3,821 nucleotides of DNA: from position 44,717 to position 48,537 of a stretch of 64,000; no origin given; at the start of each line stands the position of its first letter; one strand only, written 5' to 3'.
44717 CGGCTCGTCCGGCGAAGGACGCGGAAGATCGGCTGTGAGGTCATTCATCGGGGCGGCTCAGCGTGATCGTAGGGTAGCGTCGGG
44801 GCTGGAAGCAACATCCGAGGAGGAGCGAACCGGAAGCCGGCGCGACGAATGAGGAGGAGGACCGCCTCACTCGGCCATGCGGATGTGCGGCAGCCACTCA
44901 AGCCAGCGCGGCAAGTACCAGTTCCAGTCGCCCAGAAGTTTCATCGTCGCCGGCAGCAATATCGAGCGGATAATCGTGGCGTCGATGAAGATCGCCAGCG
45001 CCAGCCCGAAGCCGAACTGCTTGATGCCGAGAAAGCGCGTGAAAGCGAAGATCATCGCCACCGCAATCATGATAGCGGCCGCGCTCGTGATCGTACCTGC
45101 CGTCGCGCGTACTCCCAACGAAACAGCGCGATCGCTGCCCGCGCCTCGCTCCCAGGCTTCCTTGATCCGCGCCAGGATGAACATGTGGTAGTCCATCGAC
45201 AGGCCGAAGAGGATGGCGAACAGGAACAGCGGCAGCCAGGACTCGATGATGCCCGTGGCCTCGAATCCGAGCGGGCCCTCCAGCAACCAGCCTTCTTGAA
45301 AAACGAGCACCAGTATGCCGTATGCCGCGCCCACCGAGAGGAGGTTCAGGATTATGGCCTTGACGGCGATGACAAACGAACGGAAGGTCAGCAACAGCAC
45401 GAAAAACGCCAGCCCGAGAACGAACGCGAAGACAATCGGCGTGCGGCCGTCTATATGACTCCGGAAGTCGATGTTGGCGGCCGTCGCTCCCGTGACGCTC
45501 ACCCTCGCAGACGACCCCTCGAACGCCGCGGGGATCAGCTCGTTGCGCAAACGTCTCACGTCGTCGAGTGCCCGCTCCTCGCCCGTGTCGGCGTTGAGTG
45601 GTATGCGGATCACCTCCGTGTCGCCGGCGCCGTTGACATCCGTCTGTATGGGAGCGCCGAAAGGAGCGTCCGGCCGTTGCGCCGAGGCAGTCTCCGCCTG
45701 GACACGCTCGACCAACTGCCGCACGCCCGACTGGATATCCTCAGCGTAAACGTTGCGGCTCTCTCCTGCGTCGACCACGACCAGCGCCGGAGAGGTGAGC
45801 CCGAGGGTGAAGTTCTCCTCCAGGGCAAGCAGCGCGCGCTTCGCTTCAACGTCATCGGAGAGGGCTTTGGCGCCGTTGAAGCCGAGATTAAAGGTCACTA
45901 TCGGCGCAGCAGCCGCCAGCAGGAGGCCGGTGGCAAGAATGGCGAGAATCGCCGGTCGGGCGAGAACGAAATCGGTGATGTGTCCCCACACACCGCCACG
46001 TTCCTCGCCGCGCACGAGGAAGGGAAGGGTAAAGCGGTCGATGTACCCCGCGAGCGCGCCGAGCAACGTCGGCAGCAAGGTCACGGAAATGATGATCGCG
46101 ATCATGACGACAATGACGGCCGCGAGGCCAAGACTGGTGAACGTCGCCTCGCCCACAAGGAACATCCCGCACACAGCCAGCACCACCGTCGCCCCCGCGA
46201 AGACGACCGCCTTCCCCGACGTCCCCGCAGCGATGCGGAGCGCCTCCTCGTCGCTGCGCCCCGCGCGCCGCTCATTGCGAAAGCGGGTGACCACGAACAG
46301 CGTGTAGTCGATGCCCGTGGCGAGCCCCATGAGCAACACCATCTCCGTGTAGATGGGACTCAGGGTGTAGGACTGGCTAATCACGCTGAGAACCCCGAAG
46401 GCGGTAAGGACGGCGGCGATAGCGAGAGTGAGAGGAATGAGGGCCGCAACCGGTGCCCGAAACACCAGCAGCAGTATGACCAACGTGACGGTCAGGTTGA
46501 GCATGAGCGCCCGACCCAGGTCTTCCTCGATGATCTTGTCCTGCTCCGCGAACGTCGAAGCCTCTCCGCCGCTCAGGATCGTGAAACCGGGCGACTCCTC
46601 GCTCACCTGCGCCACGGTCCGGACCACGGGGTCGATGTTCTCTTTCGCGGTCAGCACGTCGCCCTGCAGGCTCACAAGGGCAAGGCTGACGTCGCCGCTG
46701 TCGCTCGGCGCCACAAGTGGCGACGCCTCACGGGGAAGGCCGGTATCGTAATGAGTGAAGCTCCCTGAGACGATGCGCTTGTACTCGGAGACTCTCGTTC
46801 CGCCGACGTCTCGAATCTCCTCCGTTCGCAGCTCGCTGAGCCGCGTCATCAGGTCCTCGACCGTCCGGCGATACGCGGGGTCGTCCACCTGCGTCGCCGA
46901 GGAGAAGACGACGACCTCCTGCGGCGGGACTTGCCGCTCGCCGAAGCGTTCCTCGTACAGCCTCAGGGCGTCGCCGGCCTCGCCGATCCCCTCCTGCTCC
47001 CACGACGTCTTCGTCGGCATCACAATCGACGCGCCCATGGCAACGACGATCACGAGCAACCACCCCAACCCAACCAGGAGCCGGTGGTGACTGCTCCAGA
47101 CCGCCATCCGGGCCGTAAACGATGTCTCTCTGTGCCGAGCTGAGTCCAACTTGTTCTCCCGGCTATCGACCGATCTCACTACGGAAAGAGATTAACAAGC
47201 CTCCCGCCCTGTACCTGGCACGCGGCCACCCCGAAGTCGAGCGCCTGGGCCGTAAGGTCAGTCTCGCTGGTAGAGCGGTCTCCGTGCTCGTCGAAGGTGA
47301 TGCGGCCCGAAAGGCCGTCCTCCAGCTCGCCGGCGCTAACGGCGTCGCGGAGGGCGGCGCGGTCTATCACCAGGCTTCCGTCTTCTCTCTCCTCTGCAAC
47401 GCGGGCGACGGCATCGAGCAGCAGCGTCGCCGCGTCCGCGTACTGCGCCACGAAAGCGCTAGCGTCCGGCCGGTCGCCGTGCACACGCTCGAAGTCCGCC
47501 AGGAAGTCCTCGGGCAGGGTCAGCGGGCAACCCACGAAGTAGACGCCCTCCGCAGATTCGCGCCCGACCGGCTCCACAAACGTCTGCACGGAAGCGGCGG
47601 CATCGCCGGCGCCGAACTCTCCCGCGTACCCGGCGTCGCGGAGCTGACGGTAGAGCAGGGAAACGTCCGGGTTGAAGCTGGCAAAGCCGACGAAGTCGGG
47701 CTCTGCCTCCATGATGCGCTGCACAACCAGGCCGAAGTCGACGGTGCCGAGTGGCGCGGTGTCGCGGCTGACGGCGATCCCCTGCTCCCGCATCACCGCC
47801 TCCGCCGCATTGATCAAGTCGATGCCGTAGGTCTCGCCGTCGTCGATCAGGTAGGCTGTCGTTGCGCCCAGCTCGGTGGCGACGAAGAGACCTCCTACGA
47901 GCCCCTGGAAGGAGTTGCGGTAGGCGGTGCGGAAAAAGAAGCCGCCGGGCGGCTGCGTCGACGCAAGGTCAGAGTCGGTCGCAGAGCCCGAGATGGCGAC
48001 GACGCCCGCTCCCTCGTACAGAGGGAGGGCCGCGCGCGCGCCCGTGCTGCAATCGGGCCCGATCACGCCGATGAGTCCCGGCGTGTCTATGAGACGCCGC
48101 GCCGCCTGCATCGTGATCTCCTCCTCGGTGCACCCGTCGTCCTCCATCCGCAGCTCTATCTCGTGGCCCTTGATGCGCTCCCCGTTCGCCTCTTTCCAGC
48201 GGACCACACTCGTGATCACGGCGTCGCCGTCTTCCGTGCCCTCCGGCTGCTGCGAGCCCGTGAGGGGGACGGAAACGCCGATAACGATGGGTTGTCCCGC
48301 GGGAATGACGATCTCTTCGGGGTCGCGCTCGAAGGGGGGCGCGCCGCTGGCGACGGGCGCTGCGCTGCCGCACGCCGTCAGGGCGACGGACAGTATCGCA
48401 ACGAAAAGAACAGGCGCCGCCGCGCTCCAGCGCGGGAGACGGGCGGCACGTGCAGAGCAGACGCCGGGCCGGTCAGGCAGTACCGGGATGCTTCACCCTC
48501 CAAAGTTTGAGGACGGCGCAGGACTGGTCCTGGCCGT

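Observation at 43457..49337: LivJ-type binding lipoprotein translationally coupled to an MMPL (RND) exporter, with a glutaminyl cyclase upstream and an MFS transporter downstream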

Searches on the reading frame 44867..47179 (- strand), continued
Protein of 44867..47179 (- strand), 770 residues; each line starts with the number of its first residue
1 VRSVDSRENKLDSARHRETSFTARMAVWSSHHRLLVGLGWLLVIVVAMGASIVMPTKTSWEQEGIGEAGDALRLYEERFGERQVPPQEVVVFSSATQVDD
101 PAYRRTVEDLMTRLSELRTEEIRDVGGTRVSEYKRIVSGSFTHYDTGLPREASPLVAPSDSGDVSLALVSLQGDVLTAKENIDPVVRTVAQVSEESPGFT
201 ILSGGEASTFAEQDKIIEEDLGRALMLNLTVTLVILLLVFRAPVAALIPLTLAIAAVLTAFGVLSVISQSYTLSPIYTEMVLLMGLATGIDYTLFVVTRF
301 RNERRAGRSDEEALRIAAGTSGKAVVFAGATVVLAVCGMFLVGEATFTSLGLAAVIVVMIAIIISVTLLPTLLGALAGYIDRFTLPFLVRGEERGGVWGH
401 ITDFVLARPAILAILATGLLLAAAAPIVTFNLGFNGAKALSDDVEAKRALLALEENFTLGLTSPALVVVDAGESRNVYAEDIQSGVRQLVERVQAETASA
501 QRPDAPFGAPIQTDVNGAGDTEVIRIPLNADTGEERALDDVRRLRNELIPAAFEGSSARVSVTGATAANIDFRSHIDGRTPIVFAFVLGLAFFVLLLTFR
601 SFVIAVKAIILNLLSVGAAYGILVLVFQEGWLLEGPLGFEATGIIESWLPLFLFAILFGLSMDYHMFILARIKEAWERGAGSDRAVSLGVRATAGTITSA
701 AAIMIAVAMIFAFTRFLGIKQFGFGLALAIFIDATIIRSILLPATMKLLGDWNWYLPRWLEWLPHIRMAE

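Call 77: predict_structure(alignment_id=A4)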
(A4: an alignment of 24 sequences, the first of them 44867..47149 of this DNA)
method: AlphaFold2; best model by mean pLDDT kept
length: 760 residues; sequences in the alignment: 24
mean_pLDDT: 81.6   pTM: 0.78
mean pLDDT of the five models: 81.6, 78.8, 78.0, 76.5, 73.3
residues with pLDDT >= 90: 108; 70-90: 557; 50-70: 72; < 50: 23
segments of 3 or more residues with pLDDT < 50: 1-7, 380-384, 423-425, 555-558
pLDDT, mean of each block of 10 residues (from residue 1): 48 88 91 91 73 69 80 69 90 92 90 79 85 85 81 87 77 89 88 84 84 82 86 86 89 86 73 78 89 88 89 88 88 81 89 91 85 61 59 84 90 68 59 82 69 75 83 91 83 74 83 80 63 87 88 59 77 89 88 90 88 82 72 72 84 86 87 85 82 86 83 87 86 89 85 76
secondary structure, 60 per line:
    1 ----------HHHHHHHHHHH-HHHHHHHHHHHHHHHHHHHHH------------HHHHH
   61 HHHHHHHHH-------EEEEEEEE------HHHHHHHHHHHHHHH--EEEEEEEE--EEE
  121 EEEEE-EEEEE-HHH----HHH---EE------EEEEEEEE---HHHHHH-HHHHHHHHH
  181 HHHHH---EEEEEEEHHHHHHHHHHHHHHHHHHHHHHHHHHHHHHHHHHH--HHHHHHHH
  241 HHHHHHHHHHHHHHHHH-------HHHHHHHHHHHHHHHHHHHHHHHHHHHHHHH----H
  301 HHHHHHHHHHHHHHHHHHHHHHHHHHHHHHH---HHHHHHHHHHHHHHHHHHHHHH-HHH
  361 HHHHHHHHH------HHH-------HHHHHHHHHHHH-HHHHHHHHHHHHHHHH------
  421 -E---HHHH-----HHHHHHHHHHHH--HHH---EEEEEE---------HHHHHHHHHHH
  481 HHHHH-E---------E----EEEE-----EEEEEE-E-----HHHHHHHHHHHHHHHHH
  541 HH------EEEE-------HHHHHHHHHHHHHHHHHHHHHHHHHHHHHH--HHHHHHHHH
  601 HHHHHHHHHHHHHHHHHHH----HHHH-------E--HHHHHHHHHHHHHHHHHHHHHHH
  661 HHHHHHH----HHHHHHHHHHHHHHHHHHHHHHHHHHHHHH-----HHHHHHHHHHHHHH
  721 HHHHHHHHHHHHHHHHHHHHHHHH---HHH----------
elements in order (helices of 4 or more, strands of 3 or more residues): H11-21 H23-43 H56-69 E77-84 H91-105 E108-115 E118-125 E127-131 E154-161 H165-170 H172-185 E189-195 H196-230 H233-257 H265-295 H300-331 H335-356 H358-369 H386-397 H399-414 H426-429 H435-446 E455-460 H470-485 E502-505 E511-516 H524-542 E549-552 H560-589 H592-619 H624-627 H638-667 H672-701 H707-744

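Call 79: fold_search(model_id=the predicted structure, library=pdb)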
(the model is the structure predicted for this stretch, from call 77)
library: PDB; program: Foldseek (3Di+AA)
matches with E <= 10: 661; with E <= 0.001: 310
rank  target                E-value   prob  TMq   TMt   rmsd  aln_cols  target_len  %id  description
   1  7n6b                  1.1e-33  1.00  0.82  0.83   3.7       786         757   23  Structure of MmpL3 reconstituted into lipid nanodisc in the TMM bound state (released 2021-09-01)
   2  9kbe                  3.1e-33  1.00  0.81  0.85   4.1       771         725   24  Crystal structure of mycolic acid transporter MmpL3 from Mycobacterium smegmatis complexed with indolcarboxamide (released 2025-11-05)
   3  6ajg                  5.9e-32  1.00  0.81  0.69   4.0       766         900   23  Crystal structure of mycolic acid transporter MmpL3 from Mycobacterium smegmatis complexed with SQ109 (released 2018-12-26)
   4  6ajf                  6.9e-32  1.00  0.82  0.69   4.7       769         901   24  Crystal structure of mycolic acid transporter MmpL3 from Mycobacterium smegmatis (released 2018-12-26)
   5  7nvh                  2.2e-31  1.00  0.81  0.85   3.9       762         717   24  Cryo-EM structure of the mycolic acid transporter MmpL3 from M. tuberculosis (released 2021-06-16)
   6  6or2                  2.9e-31  1.00  0.81  0.84   4.3       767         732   23  MmpL3 is a lipid transporter that binds trehalose monomycolate and phosphatidylethanolamine (released 2019-05-29)
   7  6n40                  5.2e-31  1.00  0.82  0.85   3.8       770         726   23  Crystal structure of MmpL3 from Mycobacterium smegmatis (released 2019-02-06)
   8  7k7m_A                7.3e-31  1.00  0.81  0.82   4.3       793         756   22  Crystal Structure of a membrane protein (released 2021-09-22)
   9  7k7m_B                9.3e-31  1.00  0.80  0.80   5.0       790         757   22  Crystal Structure of a membrane protein (released 2021-09-22)
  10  8qkk                  1.5e-30  1.00  0.82  0.85   4.7       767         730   23  Cryo-EM structure of MmpL3 from Mycobacterium smegmatis reconstituted into peptidiscs (released 2023-11-15)
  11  7wnx                  2.4e-30  1.00  0.80  0.83   4.4       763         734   24  Cryo-EM structure of Mycobacterium smegmatis MmpL3 complexed with ST004 in lipid nanodiscs (released 2022-08-03)
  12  7k8b                  8.3e-30  1.00  0.81  0.85   4.2       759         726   24  CryoEM structure of a trehalose monomycolate transporter in lipid nanodiscs (released 2021-09-22)
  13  6aji                  9.8e-30  1.00  0.79  0.69   4.0       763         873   23  Crystal structure of mycolic acid transporter MmpL3 from Mycobacterium smegmatis complexed with Rimonabant (released 2018-12-26)
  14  7k8a                  2.3e-29  1.00  0.80  0.83   4.4       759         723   23  CryoEM structure of a trehalose monomycolate transporter in lipid nanodiscs (released 2021-09-22)
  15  9syj_C                4.0e-28  1.00  0.78  0.82   4.7       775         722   18  Asymmetric hexameric MmpS4-MmpL4 complex from Mycobacterium tuberculosis with "short" coiled-coil domain (released 2026-01-28)
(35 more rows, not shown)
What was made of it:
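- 44867..47149 (-): MmpL3-like MMPL (RND superfamily) transporter. It is 760 aa from TTG 47149; alternative starts are GTG 47179 and ATG 47107. AF2 model TM 0.82-0.85 to MmpL3 7n6b/6n40 (calls 77, 79).
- Eukaryotic RND relatives NPC1 and NPC1L1 take sterol from the extracytoplasmic side, and they are among the structural hits of the MMPL model (call 79).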

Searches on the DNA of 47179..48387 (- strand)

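Call 45: search_rna_families(sources=[L005, L006, L009, L016, L017, L019, L020, L021, L024, L025, L028, L030, L033, L035, L041], threshold=gathering)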
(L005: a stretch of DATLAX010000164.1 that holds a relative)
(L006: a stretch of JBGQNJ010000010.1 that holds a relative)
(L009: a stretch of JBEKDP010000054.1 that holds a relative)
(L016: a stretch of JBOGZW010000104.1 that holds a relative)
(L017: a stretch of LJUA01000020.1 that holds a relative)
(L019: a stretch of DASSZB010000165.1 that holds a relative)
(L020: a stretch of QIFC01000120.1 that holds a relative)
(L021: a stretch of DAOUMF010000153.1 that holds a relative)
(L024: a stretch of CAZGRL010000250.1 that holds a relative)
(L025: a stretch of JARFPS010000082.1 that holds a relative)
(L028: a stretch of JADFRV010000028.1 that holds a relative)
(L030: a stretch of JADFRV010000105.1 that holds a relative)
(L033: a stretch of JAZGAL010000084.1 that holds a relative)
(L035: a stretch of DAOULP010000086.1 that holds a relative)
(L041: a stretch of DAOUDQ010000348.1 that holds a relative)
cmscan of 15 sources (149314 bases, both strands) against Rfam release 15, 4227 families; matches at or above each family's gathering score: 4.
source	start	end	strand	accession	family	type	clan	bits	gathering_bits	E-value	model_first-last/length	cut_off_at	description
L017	8286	8428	+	RF00379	c-di-AMP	Cis-reg; riboswitch;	-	88.2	38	7e-19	1-134/134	no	c-di-AMP riboswitch aptamer (ydaO/yuaA leader)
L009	240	311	-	RF00005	tRNA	Gene; tRNA;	CL00001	74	29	5.9e-14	1-71/71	no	tRNA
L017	6680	6810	+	RF00379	c-di-AMP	Cis-reg; riboswitch;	-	73.6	38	8.1e-15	1-134/134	no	c-di-AMP riboswitch aptamer (ydaO/yuaA leader)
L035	11218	11308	-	RF03167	c-di-GMP-I-GGC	Cis-reg; riboswitch;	CL00126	71.4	59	1.5e-14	1-80/80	no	c-di-GMP-I-GGC riboswitch aptamer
